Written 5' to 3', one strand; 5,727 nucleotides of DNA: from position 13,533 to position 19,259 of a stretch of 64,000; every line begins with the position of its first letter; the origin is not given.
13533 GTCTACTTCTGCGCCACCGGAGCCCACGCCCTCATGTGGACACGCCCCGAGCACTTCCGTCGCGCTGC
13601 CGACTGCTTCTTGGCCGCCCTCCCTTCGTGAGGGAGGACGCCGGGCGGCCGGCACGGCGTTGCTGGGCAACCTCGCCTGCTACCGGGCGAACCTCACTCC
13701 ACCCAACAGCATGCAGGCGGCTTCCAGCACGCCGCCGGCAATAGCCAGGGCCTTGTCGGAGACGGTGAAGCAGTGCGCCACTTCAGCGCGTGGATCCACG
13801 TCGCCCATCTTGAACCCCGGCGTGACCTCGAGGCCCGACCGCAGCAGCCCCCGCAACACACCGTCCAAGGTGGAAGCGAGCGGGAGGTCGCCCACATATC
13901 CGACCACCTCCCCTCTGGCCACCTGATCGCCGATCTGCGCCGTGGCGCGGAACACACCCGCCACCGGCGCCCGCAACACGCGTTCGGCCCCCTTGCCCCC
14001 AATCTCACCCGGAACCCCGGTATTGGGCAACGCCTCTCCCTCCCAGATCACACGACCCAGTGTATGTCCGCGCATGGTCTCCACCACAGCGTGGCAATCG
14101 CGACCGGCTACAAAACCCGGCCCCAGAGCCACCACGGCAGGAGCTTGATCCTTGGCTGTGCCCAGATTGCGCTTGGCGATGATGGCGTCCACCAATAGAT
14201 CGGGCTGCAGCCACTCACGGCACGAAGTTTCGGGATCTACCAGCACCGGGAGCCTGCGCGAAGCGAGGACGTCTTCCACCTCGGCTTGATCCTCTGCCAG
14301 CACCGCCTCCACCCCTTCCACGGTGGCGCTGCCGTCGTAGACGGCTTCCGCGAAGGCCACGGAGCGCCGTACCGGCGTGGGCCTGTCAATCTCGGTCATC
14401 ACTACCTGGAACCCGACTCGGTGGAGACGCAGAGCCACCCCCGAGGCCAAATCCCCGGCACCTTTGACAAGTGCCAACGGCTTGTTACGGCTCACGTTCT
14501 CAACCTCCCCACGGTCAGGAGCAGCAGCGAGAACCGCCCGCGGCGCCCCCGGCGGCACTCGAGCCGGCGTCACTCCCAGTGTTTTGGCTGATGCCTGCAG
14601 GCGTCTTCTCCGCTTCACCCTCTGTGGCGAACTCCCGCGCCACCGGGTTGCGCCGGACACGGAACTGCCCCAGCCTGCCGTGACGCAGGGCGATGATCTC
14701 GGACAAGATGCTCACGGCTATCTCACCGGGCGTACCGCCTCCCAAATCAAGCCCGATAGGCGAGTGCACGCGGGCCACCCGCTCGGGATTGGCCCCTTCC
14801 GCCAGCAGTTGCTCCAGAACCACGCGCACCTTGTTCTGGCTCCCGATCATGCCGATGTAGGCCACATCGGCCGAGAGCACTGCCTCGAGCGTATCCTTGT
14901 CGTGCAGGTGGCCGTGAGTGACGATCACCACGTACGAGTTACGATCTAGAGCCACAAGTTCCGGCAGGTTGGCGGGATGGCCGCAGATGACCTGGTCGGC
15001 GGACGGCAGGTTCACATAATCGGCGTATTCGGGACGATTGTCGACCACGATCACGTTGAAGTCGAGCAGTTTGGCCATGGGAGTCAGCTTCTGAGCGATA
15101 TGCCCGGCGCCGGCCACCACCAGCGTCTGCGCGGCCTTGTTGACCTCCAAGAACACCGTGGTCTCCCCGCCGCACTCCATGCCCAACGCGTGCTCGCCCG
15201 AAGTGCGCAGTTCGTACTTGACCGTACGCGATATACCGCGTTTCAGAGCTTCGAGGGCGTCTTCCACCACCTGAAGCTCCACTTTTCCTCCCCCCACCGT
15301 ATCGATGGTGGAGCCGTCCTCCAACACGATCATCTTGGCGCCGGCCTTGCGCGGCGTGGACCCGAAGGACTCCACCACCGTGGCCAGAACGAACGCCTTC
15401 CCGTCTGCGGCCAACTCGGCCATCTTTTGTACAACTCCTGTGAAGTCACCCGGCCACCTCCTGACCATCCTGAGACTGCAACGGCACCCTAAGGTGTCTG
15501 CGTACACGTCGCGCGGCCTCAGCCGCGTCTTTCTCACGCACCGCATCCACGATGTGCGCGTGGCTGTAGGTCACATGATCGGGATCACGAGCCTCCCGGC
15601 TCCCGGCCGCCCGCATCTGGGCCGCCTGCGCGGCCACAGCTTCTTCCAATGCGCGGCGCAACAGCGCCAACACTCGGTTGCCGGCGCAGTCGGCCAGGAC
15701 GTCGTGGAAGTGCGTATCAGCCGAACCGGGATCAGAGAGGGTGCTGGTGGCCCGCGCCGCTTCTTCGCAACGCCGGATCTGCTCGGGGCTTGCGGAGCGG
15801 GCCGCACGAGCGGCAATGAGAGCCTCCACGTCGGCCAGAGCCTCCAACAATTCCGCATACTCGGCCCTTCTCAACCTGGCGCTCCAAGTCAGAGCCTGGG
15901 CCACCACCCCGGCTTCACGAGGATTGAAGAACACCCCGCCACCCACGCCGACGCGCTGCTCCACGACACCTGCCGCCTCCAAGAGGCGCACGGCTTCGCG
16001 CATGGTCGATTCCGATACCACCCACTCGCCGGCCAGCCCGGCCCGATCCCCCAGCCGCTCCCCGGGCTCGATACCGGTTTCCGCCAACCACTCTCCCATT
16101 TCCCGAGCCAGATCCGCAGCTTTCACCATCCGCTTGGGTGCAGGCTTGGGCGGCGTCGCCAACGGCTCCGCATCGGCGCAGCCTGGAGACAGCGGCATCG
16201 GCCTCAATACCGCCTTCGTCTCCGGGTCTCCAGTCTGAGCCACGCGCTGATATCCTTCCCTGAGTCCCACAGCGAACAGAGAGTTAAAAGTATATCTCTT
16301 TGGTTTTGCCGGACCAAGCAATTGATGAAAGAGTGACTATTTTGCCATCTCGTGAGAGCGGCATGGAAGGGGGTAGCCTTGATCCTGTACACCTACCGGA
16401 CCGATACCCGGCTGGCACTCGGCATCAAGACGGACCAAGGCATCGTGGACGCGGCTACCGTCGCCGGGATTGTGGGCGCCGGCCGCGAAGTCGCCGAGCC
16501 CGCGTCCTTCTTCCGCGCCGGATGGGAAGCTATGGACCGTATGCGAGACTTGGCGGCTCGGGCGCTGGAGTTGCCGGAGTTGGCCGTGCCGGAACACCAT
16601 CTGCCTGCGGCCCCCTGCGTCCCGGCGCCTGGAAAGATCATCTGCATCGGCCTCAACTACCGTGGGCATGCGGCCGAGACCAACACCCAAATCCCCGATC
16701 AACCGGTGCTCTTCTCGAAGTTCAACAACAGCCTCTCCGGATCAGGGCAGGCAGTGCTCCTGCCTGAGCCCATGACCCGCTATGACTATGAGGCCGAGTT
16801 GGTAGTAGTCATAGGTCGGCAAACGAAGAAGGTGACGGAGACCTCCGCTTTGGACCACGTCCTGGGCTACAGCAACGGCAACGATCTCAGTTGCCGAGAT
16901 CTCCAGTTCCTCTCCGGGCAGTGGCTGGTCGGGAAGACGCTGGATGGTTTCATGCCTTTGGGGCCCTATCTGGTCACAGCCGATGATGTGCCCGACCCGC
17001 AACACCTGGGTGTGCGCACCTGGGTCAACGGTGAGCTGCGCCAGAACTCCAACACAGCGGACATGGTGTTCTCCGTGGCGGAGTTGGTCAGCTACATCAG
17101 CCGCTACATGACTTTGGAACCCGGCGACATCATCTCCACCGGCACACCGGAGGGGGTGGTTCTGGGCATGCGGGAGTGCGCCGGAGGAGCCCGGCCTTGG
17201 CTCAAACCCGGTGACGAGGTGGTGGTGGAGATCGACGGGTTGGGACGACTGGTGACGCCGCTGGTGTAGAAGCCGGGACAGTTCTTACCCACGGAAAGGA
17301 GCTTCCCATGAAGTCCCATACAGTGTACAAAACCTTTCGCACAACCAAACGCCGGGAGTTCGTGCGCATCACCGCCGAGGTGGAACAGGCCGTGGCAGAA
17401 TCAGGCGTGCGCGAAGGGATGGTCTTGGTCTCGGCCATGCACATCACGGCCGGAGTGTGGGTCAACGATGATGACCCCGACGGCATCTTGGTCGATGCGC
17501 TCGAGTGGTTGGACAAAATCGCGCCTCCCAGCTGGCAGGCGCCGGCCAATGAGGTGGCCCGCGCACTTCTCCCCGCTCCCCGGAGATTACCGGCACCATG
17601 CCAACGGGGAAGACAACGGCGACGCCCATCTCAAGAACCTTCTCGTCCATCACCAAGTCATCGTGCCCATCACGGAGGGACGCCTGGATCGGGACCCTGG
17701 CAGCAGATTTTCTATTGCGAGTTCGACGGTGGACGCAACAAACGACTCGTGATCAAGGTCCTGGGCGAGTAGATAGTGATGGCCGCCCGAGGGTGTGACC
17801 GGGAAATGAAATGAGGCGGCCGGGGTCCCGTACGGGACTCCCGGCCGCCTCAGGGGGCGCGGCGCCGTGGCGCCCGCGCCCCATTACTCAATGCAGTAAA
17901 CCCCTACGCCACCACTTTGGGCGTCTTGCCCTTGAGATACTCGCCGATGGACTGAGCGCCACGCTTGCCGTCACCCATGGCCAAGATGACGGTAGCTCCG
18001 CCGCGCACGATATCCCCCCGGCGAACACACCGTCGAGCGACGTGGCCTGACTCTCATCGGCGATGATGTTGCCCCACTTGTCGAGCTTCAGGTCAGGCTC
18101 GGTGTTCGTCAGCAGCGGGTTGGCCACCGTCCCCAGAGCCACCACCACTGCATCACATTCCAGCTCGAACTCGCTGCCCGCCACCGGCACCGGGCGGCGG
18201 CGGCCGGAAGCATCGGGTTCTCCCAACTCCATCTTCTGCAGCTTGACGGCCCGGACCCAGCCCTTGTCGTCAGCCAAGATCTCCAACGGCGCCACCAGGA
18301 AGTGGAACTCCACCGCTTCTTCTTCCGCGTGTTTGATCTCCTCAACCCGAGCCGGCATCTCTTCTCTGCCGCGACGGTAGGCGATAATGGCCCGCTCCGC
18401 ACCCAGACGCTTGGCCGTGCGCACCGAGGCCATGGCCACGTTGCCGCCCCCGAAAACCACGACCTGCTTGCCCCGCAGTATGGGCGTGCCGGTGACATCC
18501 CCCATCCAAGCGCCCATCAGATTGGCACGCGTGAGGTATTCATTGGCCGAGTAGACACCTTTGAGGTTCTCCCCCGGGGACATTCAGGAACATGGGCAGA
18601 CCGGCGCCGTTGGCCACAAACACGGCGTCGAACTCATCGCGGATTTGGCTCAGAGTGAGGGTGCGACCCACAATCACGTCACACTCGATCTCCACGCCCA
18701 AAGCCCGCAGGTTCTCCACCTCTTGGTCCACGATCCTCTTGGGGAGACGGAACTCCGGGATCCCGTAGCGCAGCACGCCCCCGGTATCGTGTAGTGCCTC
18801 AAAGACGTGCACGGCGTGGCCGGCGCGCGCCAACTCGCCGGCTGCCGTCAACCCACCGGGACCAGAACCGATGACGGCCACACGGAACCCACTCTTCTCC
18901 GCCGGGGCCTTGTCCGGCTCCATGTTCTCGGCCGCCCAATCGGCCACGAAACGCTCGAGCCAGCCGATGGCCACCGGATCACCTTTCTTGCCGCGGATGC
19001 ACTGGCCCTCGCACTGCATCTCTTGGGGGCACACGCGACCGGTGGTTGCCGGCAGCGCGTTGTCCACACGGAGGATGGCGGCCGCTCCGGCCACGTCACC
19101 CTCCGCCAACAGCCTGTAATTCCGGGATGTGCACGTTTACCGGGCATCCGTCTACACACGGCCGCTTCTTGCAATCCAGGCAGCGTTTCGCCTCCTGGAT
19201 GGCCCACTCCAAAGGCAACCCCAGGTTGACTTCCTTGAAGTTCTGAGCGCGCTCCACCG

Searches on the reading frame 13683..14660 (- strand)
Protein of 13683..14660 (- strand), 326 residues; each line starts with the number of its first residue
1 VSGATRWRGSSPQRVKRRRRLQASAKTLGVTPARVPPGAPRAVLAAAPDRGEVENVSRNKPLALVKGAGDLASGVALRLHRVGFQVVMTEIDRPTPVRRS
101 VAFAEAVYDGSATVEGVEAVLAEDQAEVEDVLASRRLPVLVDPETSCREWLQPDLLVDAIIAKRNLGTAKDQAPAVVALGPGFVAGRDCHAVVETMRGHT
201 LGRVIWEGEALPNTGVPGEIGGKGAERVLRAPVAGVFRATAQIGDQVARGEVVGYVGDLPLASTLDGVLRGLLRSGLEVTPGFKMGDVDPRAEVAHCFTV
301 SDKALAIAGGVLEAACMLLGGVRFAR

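Call 25: search_protein_families(library=ncbifam, proteins=[window:13683-14660:-], max_evalue=0.00001)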
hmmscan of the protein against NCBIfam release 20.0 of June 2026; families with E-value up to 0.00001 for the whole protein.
window:13683-14660:- (326 aa): 1 family
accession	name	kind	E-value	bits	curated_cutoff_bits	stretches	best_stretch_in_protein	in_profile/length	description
TIGR03309.1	matur_yqeB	equivalog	2.9e-111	371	220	1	64-316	2-254/256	selenium-dependent molybdenum cofactor biosynthesis protein YqeB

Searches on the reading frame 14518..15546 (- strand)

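Call 25: search_protein_families(library=ncbifam, proteins=[window:14518-15546:-], max_evalue=0.00001)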
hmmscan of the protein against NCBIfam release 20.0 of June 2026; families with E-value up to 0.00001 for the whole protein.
window:14518-15546:- (343 aa): 2 families
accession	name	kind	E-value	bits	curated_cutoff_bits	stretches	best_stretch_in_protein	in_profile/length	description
NF045664.1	XdhC_rel_AOR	equivalog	1.6e-77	261.1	350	2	139-289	194-345/346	XdhC family aldehyde oxidoreductase maturation factor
TIGR02964.1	xanthine_xdhC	equivalog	3.1e-40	138.3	161.6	1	53-285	1-246/246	xanthine dehydrogenase accessory protein XdhC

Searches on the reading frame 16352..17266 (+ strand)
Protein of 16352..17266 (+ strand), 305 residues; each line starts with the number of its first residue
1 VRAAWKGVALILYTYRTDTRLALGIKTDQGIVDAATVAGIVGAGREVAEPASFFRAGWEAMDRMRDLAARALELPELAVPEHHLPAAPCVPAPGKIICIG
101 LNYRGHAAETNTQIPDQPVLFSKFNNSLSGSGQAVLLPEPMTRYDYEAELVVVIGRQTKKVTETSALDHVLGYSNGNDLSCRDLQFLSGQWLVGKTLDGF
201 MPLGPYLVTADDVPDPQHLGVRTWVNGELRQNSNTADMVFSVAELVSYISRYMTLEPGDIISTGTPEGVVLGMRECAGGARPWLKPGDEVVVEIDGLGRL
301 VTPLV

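Call 26: search_protein_families(library=ncbifam, proteins=[window:16352-17266:+], max_evalue=0.00001)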
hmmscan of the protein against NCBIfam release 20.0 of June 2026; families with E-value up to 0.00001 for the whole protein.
window:16352-17266:+ (305 aa): 6 families
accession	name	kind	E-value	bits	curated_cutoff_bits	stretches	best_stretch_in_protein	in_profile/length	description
NF053535.1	DhyDRhmHlse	equivalog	2.8e-62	210.6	500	1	89-299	66-273/284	2,4-didehydro-3-deoxy-L-rhamnonate hydrolase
TIGR02303.1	HpaG-C-term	equivalog_domain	2.3e-58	197.5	276.4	1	92-304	41-242/245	4-hydroxyphenylacetate degradation bifunctional isomerase/decarboxylase, C-terminal subunit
NF011750.0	PRK15203.1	equivalog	6.6e-54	183.3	811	1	90-304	219-422/429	4-hydroxyphenylacetate degradation bifunctional isomerase/decarboxylase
NF009399.0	PRK12764.1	equivalog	4.6e-47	161.2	444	1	90-296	18-211/501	fumarylacetoacetate hydrolase family protein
NF007967.0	PRK10691.1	equivalog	5e-37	127.4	201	1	94-269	17-196/219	fumarylacetoacetate hydrolase family protein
TIGR02305.1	HpaG-N-term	equivalog_domain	1.3e-36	126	228.65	1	95-301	2-202/205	4-hydroxyphenylacetate degradation bifunctional isomerase/decarboxylase, N-terminal subunit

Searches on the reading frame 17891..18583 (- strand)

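Call 26: search_protein_families(library=ncbifam, proteins=[window:17891-18583:-], max_evalue=0.00001)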
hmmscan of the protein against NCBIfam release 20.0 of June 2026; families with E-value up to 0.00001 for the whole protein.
window:17891-18583:- (231 aa): 15 families
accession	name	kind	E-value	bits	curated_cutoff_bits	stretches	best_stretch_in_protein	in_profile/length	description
NF009414.0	PRK12778.1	equivalog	1.7e-82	277.9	1103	1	3-190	536-722/752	bifunctional dihydroorotate dehydrogenase B NAD binding subunit/NADPH-dependent glutamate synthase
TIGR01316.1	gltA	equivalog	1.1e-66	225.5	471.75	1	3-190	237-422/449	NADPH-dependent glutamate synthase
NF009413.0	PRK12775.1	equivalog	2.1e-65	221.2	1895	1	3-190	536-727/1006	putative trifunctional 2-polyprenylphenol hydroxylase/glutamate synthase subunit beta/ferritin domain-containing protein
NF009415.0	PRK12779.1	equivalog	7.1e-57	193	1519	1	3-191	411-600/944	putative bifunctional glutamate synthase subunit beta/2-polyprenylphenol hydroxylase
TIGR01318.1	gltD_gamma_fam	subfamily_domain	4e-43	147.7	482.95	1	3-190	245-438/467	glutamate synthase, small subunit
NF009409.0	PRK12770.1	subfamily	7.6e-43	146.9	343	1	3-190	138-323/360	putative glutamate synthase subunit beta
NF009408.0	PRK12769.1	equivalog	1e-41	142.8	1003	1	5-190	433-624/659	formate-dependent uric acid utilization protein AegA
NF009454.0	PRK12814.1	equivalog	1.7e-39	135.8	916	1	3-191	297-474/657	putative NADPH-dependent glutamate synthase small subunit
NF009451.0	PRK12809.1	equivalog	1e-37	129.7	1154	1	4-192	415-609/639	formate-dependent uric acid utilization protein YgfT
NF009410.0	PRK12771.1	subfamily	1.4e-36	126.3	516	1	33-190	263-418/566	NAD(P)-binding protein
TIGR03315.1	Se_ygfK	equivalog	2.2e-31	108.2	835.3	1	37-190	665-812/1012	putative selenate reductase subunit YgfK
TIGR01317.1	GOGAT_sm_gam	subfamily_domain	5.1e-16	58.6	447.7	1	3-190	247-451/485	glutamate synthase small subunit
NF010590.0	PRK13984.1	equivalog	1.1e-14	53.6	946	1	38-190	423-580/611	putative oxidoreductase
TIGR01292.1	TRX_reduct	equivalog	1.4e-12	47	343.45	1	33-190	136-272/300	thioredoxin-disulfide reductase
TIGR03140.1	AhpF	equivalog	6e-06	25.1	502.9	0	33-191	347-485/515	alkyl hydroperoxide reductase subunit F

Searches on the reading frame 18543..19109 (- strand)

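Call 26: search_protein_families(library=ncbifam, proteins=[window:18543-19109:-], max_evalue=0.00001)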
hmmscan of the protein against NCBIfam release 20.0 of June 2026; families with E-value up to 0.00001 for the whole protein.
window:18543-19109:- (189 aa): 25 families
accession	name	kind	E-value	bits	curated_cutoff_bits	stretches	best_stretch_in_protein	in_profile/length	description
NF009414.0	PRK12778.1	equivalog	1.1e-82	278.6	1103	1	2-180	357-538/752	bifunctional dihydroorotate dehydrogenase B NAD binding subunit/NADPH-dependent glutamate synthase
TIGR01316.1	gltA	equivalog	1.2e-71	241.9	471.75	1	2-181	56-240/449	NADPH-dependent glutamate synthase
NF009413.0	PRK12775.1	equivalog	1.6e-55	188.4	1895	1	5-180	362-538/1006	putative trifunctional 2-polyprenylphenol hydroxylase/glutamate synthase subunit beta/ferritin domain-containing protein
NF009410.0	PRK12771.1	subfamily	8.3e-55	186.4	516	1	3-186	69-250/566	NAD(P)-binding protein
NF009415.0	PRK12779.1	equivalog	8.6e-47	159.6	1519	1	1-180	227-413/944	putative bifunctional glutamate synthase subunit beta/2-polyprenylphenol hydroxylase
NF009454.0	PRK12814.1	equivalog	1.3e-46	159.3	916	1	2-182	122-301/657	putative NADPH-dependent glutamate synthase small subunit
NF010590.0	PRK13984.1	equivalog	3.8e-45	154.1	946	1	4-181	218-395/611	putative oxidoreductase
TIGR01318.1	gltD_gamma_fam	subfamily_domain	3e-43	148.1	482.95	1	2-170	68-237/467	glutamate synthase, small subunit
TIGR01317.1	GOGAT_sm_gam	subfamily_domain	5e-43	147.7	447.7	1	11-181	81-250/485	glutamate synthase small subunit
NF009408.0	PRK12769.1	equivalog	3.5e-38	131.1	1003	1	3-173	255-426/659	formate-dependent uric acid utilization protein AegA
NF009451.0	PRK12809.1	equivalog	2.1e-35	122.1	1154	1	2-169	237-405/639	formate-dependent uric acid utilization protein YgfT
NF045663.1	diclust_near_Sec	equivalog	1.1e-28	99.9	530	1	1-168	37-198/759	pyridine nucleotide-disulfide oxidoreductase/dicluster-binding protein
TIGR03315.1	Se_ygfK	equivalog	2.4e-28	98.1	835.3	1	5-180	468-642/1012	putative selenate reductase subunit YgfK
NF009409.0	PRK12770.1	subfamily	3.5e-24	85.5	343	1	68-183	12-143/360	putative glutamate synthase subunit beta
TIGR03997.1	mycofact_OYE_2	equivalog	2.9e-13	49.1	793.15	1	33-179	341-482/645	mycofactocin system FadH/OYE family oxidoreductase 2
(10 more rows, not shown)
